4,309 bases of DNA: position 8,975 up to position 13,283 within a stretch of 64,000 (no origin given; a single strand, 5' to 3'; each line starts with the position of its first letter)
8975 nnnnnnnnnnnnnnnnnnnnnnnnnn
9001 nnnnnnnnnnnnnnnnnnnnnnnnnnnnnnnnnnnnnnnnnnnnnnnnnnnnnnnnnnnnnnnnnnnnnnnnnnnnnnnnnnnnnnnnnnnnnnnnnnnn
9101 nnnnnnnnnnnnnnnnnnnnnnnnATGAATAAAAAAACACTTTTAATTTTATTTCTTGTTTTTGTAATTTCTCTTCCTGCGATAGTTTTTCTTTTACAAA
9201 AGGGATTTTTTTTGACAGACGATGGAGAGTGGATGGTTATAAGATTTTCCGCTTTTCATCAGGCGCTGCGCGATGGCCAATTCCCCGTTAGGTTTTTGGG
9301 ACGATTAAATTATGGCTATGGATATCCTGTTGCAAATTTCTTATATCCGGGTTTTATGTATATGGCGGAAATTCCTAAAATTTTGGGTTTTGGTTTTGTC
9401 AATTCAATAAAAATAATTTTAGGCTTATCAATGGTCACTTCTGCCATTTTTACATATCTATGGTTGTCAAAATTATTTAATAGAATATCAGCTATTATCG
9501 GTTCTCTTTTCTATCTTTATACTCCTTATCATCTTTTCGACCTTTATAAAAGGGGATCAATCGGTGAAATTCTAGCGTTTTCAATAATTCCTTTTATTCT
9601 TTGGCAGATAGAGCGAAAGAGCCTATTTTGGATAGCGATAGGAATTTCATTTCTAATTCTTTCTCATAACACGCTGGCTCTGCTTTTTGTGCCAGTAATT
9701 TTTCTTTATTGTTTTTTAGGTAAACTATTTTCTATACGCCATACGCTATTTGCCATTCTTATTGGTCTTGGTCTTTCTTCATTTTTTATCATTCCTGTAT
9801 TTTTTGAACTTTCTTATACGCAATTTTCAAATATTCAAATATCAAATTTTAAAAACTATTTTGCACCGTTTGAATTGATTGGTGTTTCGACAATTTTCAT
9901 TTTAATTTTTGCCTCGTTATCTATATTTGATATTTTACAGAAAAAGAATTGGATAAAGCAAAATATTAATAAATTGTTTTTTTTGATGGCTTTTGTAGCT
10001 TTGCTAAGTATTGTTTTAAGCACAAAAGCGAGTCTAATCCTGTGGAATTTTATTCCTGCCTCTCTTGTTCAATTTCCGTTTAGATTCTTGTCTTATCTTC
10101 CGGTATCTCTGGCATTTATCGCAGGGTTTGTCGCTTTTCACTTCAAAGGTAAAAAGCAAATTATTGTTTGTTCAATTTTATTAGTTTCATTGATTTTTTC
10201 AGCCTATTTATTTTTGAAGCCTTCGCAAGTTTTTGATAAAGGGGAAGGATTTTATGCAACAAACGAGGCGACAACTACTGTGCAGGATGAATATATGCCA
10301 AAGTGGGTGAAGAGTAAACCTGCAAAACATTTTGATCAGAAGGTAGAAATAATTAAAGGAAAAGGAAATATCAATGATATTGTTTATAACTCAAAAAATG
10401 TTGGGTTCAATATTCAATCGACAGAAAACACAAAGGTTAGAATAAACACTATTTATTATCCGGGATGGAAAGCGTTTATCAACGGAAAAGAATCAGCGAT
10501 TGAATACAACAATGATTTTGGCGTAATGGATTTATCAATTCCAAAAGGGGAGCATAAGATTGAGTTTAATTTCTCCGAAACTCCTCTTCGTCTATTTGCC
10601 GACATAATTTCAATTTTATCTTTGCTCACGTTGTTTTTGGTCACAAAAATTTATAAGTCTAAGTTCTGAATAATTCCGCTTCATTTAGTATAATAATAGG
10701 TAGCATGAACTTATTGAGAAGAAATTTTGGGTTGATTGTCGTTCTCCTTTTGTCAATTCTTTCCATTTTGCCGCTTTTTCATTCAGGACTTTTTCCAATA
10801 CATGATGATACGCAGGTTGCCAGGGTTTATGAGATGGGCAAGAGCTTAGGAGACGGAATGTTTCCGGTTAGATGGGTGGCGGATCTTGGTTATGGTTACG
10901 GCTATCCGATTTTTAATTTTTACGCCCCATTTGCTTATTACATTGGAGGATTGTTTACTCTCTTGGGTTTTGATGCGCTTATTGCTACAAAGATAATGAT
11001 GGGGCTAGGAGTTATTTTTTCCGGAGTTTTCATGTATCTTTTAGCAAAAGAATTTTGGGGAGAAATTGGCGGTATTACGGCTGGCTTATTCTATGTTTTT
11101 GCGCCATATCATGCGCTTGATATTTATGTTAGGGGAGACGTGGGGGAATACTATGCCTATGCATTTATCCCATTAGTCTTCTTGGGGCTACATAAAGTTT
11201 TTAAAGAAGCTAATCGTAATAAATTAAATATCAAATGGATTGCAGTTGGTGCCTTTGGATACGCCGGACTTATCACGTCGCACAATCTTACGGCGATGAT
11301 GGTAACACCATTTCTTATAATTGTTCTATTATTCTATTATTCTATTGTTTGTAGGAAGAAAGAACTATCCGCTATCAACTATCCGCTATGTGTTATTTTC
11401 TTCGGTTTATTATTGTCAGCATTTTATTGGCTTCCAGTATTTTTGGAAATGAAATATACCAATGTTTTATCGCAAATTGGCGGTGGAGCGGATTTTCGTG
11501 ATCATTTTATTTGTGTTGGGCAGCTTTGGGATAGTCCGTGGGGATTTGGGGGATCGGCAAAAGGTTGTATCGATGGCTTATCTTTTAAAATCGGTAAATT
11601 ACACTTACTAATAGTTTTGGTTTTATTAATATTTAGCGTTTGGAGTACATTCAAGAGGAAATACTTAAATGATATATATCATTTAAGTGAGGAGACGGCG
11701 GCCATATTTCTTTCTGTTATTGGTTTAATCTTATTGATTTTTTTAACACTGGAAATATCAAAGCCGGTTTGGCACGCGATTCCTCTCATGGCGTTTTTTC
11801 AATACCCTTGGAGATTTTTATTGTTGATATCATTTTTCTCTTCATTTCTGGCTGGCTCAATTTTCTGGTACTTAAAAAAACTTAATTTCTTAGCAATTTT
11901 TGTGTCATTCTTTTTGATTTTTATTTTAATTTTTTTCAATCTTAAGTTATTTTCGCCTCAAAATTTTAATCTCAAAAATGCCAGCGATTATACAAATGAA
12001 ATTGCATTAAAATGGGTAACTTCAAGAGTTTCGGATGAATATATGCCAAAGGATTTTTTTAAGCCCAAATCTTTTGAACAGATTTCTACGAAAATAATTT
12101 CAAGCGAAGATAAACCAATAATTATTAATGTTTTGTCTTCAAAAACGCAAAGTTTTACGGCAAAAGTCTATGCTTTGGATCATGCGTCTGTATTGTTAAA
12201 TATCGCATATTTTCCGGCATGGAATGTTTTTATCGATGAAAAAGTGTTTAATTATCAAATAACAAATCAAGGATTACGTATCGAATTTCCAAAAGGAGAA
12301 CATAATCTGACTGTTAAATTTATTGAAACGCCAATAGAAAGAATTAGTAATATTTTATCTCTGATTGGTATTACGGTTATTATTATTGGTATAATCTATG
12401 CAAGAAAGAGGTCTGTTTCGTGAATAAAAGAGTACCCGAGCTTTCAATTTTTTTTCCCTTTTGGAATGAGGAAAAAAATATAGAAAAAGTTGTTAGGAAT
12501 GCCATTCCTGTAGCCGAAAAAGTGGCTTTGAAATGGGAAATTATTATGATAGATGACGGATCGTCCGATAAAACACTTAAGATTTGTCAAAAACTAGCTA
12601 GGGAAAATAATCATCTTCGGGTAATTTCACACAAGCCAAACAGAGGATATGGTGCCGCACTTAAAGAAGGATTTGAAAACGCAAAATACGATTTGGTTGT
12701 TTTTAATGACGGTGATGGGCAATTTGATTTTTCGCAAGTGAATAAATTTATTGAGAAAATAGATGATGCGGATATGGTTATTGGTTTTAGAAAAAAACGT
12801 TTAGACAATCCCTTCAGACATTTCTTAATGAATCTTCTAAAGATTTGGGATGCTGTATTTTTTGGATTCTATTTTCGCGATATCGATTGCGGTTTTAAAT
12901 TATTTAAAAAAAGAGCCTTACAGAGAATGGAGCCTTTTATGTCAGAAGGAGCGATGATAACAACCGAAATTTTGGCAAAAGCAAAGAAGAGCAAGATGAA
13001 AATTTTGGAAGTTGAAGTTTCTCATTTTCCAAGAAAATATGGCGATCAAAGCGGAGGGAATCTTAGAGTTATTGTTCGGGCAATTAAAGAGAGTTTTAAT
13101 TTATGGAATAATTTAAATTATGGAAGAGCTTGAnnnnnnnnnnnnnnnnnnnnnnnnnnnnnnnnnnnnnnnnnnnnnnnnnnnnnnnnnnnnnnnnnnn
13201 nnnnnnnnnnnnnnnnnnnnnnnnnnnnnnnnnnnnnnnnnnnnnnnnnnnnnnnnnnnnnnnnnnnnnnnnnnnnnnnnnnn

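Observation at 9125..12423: Second family of YfhO-related proteins with a distinct N-terminal signature (HDGxxHxxR ... GYGYP) sharing only the C-terminal YxPGW...PKGEH module with YfhO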

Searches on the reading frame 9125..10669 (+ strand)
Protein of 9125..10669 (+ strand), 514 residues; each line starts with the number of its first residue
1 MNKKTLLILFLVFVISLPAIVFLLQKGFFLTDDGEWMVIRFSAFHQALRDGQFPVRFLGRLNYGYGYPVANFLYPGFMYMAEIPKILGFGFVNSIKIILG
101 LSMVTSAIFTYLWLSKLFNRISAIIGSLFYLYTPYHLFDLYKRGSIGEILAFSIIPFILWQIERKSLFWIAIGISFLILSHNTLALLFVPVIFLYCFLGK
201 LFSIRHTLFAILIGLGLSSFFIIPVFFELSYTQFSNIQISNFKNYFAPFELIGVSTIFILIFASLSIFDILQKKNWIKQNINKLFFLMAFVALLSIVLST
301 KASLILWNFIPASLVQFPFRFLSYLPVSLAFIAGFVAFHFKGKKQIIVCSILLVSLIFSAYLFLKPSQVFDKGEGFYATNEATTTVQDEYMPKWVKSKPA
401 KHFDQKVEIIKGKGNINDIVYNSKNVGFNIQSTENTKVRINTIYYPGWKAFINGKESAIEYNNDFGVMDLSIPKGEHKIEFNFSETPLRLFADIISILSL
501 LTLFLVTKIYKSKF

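Call 4: search_protein_families(library=pfam, proteins=[window:9125-10669:+], max_evalue=1)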
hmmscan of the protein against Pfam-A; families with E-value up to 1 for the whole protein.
window:9125-10669:+ (514 aa): 1 family
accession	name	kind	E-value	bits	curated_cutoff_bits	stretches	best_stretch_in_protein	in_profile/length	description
PF10131.15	PTPS_related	-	7.9e-09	35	26.4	1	95-363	26-306/621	6-pyruvoyl-tetrahydropterin synthase related domain; membrane protein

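Call 5: search_protein_families(library=ncbifam, proteins=[window:9125-10669:+], max_evalue=1)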
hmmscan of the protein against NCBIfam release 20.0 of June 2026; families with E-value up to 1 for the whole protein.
window:9125-10669:+ (514 aa): 0 families

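Call 10: search_solved_structures(query=A1, max_evalue=10, show_alignments=3)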
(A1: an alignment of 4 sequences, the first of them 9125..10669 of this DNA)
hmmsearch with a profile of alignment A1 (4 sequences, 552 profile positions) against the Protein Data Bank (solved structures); distinct sequences matched with E-value up to 10: 2.
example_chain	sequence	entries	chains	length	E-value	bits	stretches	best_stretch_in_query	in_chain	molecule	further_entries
5cow_A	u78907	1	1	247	0.27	13.2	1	314-369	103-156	Putative uncharacterized protein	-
5cv3_A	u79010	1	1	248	0.27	13.2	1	314-369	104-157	Putative uncharacterized protein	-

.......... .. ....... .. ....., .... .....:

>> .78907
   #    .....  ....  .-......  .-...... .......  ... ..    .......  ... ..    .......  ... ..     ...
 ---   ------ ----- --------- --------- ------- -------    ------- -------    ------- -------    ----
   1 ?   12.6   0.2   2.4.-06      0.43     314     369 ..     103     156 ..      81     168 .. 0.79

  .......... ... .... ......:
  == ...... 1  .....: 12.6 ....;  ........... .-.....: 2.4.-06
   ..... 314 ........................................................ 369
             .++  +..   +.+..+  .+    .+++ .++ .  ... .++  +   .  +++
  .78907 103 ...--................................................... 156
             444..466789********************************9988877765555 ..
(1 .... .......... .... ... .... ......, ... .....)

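Call 24: search_protein_representatives(alignment_id=A1)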
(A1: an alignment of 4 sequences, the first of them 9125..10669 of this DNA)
Query: 4 sequences, 552 profile positions. Proteins with E-value up to 0.001 (for the whole library): 22164; up to 1e-10: 14676; up to 1e-30: 7220. The best 150 are listed.
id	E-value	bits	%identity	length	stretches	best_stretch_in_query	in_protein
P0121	2.3e-241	818.9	-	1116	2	12-544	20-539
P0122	5.1e-223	758.3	-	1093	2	10-544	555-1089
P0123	1.9e-193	660.7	-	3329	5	10-541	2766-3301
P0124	4.6e-179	613.3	-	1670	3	13-540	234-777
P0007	1.1e-173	595.6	-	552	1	4-546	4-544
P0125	2.8e-172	590.9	-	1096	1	8-543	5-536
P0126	1.4e-159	548.9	-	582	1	6-547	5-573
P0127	1.1e-156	539.4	-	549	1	6-542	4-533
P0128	1.7e-155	535.4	-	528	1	5-550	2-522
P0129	9.5e-155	533.0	-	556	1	6-541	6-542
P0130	1.1e-154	532.8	-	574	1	5-548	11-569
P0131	2.0e-154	531.9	-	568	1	6-545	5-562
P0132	8.0e-152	523.4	-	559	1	10-544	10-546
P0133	4.9e-150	517.5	-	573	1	5-552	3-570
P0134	2.4e-149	515.2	-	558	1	1-543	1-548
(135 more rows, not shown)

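Call 47: find_related_loci(query=A1, collection=genome_contigs, flank=6000)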
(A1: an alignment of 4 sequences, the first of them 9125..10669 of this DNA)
Query A1 (514 aa) in genome_contigs; peptide patterns used: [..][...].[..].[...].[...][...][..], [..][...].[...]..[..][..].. (x = any residue, [..] = any of these).
596 stretches matched a pattern (row limit reached: there are more); 536 encode a relative of the query (tblastn E <= 1e-3); the best 80 are kept; 80 distinct loci.
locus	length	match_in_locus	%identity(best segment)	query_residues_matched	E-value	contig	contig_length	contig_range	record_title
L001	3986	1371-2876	57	1-506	0e+0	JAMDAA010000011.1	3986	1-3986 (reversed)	MAG: Patescibacteria group bacterium isolate FK_Sedi_B_Bin.274 NODE_99315_length_3986_cov_12.8754, whole genome shotgun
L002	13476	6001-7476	55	2-494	5e-176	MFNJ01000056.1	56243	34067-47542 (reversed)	MAG: Candidatus Levybacteria bacterium RIFCSPHIGHO2_01_FULL_36_15 rifcsphigho2_01_scaffold_899, whole genome shotgun seq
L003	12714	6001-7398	55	18-499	2e-175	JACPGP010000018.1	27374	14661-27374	MAG: Candidatus Levyibacteriota bacterium isolate NC_groundwater_391_Ag_B-0.1um_40_33 GD18-4_B1_scaffold_571374, whole g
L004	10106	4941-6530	53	2-511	7e-173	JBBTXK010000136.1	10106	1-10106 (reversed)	MAG: Patescibacteria group bacterium isolate H51-bin196_1 H51_bin196_1_000000000136, whole genome shotgun sequence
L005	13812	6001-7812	57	18-503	4e-172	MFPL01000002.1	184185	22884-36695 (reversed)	MAG: Candidatus Levybacteria bacterium RIFCSPLOWO2_12_FULL_41_12 rifcsplowo2_12_scaffold_155, whole genome shotgun seque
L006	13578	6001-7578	52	1-510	1e-168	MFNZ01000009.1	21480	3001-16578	MAG: Candidatus Levybacteria bacterium RIFCSPHIGHO2_02_FULL_37_13 rifcsphigho2_02_scaffold_12944, whole genome shotgun s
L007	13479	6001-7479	53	18-507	6e-167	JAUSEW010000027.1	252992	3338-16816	MAG: Candidatus Levyibacteriota bacterium isolate E14_maxbin.252 E14_k141_1713433, whole genome shotgun sequence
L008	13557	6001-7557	51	1-514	7e-165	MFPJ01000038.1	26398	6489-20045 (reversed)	MAG: Candidatus Levybacteria bacterium RIFCSPLOWO2_12_FULL_39_17 rifcsplowo2_12_scaffold_5438, whole genome shotgun sequ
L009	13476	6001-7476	52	3-499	9e-165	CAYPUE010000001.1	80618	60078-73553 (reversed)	MAG TPA_asm: uncultured Gammaproteobacteria bacterium isolate SRP269290_co2_354 genome assembly, contig: NODE_207_length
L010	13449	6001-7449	52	25-507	4e-162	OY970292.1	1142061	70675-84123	MAG: Candidatus Levybacteria bacterium isolate MFD01916.bin.c.8 genome assembly, chromosome: 1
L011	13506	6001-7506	50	18-513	2e-160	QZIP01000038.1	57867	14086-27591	MAG: Candidatus Parcubacteria bacterium isolate SURF_62 Ga0104751_1000670, whole genome shotgun sequence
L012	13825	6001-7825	52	3-508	7e-158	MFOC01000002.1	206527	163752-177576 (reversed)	MAG: Candidatus Levybacteria bacterium RIFCSPHIGHO2_02_FULL_40_18 rifcsphigho2_02_scaffold_124, whole genome shotgun seq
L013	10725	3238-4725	48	2-499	2e-156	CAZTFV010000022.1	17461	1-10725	MAG TPA_asm: uncultured Gammaproteobacteria bacterium isolate SRP269290_co1_791 genome assembly, contig: NODE_4272_lengt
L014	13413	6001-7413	51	27-501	2e-155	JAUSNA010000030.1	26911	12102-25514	MAG: Candidatus Levyibacteriota bacterium isolate E19_metabat.bin.104 E19_k141_518181, whole genome shotgun sequence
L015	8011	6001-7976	51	3-489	2e-154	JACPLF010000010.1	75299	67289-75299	MAG: Candidatus Levyibacteriota bacterium isolate NC_groundwater_514_Ag_S-0.1um_37_12 S35_SO-1_scaffold_572035, whole ge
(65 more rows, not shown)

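Call 61: list_cluster_members(proteins=[window:9125-10669:+, window:10705-12423:+, window:39489-41132:+, window:6724-9132:+, window:12420-13133:+, window:17145-19094:+, window:44608-46482:+])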
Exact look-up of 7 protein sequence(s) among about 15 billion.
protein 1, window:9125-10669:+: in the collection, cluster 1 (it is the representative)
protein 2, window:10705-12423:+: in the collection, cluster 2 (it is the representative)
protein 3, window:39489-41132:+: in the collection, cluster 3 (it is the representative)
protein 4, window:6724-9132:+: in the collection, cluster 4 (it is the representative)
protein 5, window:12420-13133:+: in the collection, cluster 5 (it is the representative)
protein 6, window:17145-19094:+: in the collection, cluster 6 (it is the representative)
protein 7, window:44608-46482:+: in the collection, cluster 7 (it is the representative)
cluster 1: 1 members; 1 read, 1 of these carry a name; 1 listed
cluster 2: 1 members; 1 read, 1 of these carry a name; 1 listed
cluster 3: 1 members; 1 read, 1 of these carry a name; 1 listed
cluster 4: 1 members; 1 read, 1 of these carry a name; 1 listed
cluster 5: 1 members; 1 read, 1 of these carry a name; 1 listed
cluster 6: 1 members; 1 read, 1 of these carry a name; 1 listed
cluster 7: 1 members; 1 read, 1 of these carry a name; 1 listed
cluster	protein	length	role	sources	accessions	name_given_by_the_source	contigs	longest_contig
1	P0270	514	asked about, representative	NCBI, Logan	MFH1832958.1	MAG: 6-pyruvoyl-tetrahydropterin synthase-related protein [Candidatus Levyibacteriota ...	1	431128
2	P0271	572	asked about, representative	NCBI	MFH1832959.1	MAG: 6-pyruvoyl-tetrahydropterin synthase-related protein [Candidatus Levyibacteriota ...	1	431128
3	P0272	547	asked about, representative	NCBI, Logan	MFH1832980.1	MAG: 6-pyruvoyl-tetrahydropterin synthase-related protein [Candidatus Levyibacteriota ...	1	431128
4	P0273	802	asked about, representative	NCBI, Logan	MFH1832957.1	MAG: YfhO family protein [Candidatus Levyibacteriota bacterium]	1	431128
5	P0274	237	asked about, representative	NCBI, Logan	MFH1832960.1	MAG: glycosyltransferase family 2 protein [Candidatus Levyibacteriota bacterium]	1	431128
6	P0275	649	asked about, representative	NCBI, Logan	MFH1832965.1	MAG: hypothetical protein ABH816_02250 [Candidatus Levyibacteriota bacterium]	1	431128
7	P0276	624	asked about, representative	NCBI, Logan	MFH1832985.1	MAG: hypothetical protein ABH816_02350 [Candidatus Levyibacteriota bacterium]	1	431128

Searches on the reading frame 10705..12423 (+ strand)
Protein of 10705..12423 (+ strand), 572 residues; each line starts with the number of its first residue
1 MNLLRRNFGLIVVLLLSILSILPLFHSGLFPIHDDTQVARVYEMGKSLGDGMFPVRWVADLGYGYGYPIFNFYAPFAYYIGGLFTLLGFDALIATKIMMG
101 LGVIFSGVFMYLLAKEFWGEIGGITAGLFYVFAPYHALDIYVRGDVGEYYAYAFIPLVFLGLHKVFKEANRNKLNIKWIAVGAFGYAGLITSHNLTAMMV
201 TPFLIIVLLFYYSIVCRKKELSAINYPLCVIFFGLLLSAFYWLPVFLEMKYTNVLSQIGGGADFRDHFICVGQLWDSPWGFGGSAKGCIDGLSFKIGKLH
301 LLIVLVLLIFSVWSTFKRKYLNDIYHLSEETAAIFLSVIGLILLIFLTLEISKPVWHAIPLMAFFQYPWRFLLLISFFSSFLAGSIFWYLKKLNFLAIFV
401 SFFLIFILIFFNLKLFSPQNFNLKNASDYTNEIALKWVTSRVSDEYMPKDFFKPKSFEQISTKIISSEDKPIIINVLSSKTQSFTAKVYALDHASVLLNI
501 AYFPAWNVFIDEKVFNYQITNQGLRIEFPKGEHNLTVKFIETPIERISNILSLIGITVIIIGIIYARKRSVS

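Call 4: search_protein_families(library=pfam, proteins=[window:10705-12423:+], max_evalue=1)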
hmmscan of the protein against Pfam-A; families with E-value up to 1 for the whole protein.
window:10705-12423:+ (572 aa): 2 families
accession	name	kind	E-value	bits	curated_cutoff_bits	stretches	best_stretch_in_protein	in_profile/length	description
PF10131.15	PTPS_related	-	4.2e-11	42.5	26.4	2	70-246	1-169/621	6-pyruvoyl-tetrahydropterin synthase related domain; membrane protein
PF09586.16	YfhO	-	0.043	12.6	28.5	1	481-541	763-825/835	Bacterial membrane protein YfhO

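Call 5: search_protein_families(library=ncbifam, proteins=[window:10705-12423:+], max_evalue=1)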
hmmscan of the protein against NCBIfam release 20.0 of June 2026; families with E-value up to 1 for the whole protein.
window:10705-12423:+ (572 aa): 0 families

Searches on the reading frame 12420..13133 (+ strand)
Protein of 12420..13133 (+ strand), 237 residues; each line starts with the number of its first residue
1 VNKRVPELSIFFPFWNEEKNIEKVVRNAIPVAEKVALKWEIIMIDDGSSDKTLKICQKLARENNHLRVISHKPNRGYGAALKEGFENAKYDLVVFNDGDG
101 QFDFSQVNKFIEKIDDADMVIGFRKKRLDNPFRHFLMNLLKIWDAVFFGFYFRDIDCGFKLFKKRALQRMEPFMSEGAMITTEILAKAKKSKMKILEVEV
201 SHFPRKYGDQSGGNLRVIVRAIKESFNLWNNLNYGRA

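Call 21: search_protein_families(library=pfam, proteins=[window:12420-13133:+], max_evalue=0.001)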
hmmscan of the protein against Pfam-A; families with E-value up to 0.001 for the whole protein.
window:12420-13133:+ (237 aa): 3 families
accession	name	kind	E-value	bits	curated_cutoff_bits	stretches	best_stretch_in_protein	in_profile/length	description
PF00535.33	Glycos_transf_2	-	1.3e-27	97.2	23.3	1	9-138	1-129/168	Glycosyl transferase family 2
PF10111.15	Glyco_tranf_2_2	-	1.8e-08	34.7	27.3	1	10-109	2-101/276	Glycosyltransferase like family 2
PF13641.12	Glyco_tranf_2_3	-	8.8e-07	29.6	27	1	6-99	1-96/230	Glycosyltransferase like family 2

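Call 35: search_solved_structures(query=window:12420-13133:+, max_evalue=0.001)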
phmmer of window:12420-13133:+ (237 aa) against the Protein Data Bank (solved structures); distinct sequences matched with E-value up to 0.001: 16.
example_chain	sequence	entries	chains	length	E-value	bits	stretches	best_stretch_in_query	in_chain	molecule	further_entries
9bhc_C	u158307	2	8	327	6.2e-20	75.1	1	6-218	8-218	Undecaprenyl-phosphate 4-deoxy-4-formamido-L-arabinose transferase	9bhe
8vxh_A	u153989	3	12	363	8.2e-20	74.6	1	6-218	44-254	Undecaprenyl-phosphate 4-deoxy-4-formamido-L-arabinose transferase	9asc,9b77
9hwj_A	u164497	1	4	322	1.4e-17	67.3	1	5-218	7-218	Undecaprenyl-phosphate 4-deoxy-4-formamido-L-arabinose transferase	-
5eke_A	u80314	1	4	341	6.6e-12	48.8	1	6-128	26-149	Uncharacterized glycosyltransferase sll0501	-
5ekp_C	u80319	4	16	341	7.4e-12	48.6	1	6-128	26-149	Uncharacterized glycosyltransferase sll0501 | Glycosyltransferase sll0501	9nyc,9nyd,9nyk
9nye_A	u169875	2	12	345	7.5e-12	48.6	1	6-128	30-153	Glycosyltransferase sll0501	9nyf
5mlz_A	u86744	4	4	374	8.7e-12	48.4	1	7-206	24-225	Dolichol monophosphate mannose synthase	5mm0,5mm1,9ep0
2z87_A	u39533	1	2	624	7.2e-11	45.4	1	3-82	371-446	Chondroitin synthase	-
2z86_A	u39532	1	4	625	7.2e-11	45.4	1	3-82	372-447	Chondroitin synthase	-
3bcv_A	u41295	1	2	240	8.8e-10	41.8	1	5-104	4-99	Putative glycosyltransferase protein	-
5hea_A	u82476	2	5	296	1.7e-07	34.4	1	8-103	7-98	Putative glycosyltransferase (GalT1)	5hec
6p61_A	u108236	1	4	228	4e-07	33.1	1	3-112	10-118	Glycosyltransferase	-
8vh7_A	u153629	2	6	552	5e-05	26.3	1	9-109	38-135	Heparosan synthase B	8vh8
8viw_A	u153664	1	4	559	5.2e-05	26.2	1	9-109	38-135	Heparosan synthase B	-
5tze_C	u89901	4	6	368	5.2e-05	26.2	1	8-105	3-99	Glycosyl transferase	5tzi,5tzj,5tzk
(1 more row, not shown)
